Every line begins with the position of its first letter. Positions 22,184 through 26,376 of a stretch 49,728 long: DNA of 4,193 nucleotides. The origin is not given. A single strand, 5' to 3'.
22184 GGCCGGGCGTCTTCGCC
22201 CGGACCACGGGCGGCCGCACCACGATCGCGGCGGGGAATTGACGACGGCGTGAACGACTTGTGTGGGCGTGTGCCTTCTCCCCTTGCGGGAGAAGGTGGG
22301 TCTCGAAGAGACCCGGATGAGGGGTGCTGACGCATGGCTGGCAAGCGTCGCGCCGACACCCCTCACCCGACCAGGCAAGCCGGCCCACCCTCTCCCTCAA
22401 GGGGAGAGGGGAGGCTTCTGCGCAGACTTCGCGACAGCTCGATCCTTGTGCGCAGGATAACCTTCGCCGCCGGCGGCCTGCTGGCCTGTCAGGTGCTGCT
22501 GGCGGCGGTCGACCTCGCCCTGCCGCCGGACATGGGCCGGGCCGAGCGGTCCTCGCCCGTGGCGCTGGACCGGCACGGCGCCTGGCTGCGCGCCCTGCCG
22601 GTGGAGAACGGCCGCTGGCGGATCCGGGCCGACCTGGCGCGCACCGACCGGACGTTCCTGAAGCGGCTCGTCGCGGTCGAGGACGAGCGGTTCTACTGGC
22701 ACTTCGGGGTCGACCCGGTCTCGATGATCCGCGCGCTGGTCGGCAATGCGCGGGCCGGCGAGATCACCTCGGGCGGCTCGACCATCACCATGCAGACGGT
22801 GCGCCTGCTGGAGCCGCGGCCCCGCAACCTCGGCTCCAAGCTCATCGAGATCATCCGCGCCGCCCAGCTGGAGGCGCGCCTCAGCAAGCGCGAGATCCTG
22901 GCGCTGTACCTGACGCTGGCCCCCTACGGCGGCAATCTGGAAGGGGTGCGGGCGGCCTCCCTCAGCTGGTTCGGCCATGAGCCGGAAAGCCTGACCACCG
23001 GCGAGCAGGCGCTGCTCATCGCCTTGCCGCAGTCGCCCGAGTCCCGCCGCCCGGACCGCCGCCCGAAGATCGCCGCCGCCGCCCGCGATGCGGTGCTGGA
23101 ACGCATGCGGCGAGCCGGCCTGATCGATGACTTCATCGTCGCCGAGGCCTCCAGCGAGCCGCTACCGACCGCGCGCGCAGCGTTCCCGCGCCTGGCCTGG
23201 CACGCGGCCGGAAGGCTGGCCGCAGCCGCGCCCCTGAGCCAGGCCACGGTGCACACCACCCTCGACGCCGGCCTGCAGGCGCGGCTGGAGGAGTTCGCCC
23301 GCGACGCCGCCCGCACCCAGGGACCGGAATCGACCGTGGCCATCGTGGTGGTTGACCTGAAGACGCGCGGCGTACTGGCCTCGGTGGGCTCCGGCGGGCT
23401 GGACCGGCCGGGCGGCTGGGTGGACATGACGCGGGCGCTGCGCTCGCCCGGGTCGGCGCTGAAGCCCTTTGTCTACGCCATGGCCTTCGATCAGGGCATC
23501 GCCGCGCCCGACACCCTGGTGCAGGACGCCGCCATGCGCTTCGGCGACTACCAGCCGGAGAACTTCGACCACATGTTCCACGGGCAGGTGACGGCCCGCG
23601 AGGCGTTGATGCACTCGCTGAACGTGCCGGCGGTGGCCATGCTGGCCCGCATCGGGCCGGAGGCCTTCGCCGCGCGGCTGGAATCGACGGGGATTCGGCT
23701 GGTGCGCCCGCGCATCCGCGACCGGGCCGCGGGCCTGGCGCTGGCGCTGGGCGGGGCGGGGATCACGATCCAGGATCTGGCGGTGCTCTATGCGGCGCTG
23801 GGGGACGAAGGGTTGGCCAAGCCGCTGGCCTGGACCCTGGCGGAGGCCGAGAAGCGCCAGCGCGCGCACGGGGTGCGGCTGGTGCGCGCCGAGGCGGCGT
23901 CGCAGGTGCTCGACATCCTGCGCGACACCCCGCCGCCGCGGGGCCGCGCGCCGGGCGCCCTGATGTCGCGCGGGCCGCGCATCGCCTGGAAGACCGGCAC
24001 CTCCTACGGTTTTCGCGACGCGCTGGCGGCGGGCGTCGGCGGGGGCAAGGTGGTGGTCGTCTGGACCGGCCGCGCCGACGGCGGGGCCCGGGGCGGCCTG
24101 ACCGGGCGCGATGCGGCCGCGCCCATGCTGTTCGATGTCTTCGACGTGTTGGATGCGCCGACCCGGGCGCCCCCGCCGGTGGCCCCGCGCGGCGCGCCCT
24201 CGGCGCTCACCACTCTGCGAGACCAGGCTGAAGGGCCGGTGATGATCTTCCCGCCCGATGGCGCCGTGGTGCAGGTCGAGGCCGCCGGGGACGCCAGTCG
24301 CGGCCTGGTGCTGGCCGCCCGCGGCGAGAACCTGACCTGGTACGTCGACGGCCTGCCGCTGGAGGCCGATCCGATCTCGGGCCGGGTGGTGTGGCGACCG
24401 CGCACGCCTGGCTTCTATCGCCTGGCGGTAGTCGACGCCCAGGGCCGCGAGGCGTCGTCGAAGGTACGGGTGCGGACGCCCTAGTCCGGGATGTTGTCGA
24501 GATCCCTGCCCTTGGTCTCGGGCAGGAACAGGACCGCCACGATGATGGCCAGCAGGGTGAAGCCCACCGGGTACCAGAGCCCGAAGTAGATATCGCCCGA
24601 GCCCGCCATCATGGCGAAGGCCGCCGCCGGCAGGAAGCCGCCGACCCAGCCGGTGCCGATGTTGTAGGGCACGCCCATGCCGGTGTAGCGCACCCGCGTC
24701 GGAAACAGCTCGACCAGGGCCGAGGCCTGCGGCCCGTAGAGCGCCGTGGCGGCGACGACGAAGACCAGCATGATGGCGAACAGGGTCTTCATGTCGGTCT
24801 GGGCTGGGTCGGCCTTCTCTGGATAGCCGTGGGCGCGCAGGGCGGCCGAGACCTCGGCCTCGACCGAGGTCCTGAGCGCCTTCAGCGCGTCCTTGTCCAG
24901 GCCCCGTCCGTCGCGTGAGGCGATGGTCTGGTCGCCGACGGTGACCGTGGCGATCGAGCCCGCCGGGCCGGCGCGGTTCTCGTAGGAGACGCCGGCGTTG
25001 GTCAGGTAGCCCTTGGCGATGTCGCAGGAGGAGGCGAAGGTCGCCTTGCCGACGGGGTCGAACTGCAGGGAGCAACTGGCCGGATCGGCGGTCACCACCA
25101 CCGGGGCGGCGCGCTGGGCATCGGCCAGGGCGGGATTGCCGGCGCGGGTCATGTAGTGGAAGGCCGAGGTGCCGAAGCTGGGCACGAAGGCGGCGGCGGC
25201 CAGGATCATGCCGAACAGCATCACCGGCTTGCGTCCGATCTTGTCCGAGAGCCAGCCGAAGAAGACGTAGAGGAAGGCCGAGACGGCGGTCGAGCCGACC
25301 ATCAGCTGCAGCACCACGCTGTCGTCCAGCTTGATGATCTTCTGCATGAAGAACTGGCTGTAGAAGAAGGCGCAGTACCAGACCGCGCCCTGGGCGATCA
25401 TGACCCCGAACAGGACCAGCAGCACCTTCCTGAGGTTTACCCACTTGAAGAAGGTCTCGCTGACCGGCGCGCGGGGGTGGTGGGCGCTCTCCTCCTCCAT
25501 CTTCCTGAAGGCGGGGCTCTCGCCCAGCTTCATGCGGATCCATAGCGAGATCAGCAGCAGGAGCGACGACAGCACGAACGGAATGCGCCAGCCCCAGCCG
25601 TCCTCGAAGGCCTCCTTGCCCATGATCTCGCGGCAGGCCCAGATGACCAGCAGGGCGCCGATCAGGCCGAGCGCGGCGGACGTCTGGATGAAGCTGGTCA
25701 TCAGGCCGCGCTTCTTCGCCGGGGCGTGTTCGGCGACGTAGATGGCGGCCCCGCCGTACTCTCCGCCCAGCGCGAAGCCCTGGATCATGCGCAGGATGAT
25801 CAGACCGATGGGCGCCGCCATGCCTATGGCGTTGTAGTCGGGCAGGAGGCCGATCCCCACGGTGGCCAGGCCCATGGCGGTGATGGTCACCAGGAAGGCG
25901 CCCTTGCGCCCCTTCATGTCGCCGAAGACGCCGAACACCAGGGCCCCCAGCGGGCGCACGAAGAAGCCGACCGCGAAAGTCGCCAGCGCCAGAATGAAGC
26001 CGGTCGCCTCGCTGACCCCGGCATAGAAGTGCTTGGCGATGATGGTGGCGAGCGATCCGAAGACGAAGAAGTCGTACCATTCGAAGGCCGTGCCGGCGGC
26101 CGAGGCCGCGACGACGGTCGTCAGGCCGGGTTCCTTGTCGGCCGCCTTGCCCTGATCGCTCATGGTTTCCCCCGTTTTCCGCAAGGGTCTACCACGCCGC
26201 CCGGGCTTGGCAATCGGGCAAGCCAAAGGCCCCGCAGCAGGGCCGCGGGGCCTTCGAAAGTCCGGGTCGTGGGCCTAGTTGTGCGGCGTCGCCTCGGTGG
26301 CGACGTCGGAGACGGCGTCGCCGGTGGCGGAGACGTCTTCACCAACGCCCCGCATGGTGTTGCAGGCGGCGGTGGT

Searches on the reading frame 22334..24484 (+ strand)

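Call 33: search_protein_families(library=pfam, proteins=[window:22334-24484:+], max_evalue=0.00001)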
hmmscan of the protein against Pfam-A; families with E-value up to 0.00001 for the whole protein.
window:22334-24484:+ (716 aa): 3 families
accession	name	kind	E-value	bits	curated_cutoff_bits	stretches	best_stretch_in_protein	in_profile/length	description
PF00912.28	Transgly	-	1.5e-46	158.5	27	1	92-258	10-177/178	Transglycosylase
PF06832.18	BiPBP_C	-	4.8e-18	65.3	26.8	1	628-712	5-89/90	Penicillin-Binding Protein C-terminus Family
PF00905.27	Transpeptidase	-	2e-17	63.8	22.1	1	336-558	2-243/299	Penicillin binding protein transpeptidase domain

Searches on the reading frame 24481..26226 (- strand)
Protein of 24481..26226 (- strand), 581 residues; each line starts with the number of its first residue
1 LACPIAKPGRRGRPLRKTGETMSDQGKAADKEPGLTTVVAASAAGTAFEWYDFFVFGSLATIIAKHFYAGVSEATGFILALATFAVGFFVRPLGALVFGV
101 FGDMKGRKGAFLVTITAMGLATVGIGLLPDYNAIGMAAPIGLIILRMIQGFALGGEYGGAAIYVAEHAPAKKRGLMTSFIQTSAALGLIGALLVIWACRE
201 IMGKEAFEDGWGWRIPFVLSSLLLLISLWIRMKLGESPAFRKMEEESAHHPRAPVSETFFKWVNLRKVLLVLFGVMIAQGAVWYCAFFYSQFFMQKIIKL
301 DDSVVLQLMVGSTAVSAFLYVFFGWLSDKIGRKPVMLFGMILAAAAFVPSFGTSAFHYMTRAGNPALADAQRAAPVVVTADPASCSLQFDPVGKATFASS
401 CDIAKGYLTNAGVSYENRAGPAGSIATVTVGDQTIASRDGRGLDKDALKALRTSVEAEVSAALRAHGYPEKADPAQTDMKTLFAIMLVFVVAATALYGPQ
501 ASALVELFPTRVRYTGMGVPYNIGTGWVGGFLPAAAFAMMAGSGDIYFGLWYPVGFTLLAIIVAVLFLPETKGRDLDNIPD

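Call 33: search_protein_families(library=pfam, proteins=[window:24481-26226:-], max_evalue=0.00001)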
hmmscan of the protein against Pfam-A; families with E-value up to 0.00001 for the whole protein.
window:24481-26226:- (581 aa): 2 families
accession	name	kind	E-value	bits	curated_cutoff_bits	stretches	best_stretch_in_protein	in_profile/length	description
PF00083.30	Sugar_tr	-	1.5e-44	153.1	22.3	3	40-241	4-198/452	Sugar (and other) transporter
PF07690.21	MFS_1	-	1.4e-24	87.1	33.4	1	45-356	4-291/347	Major Facilitator Superfamily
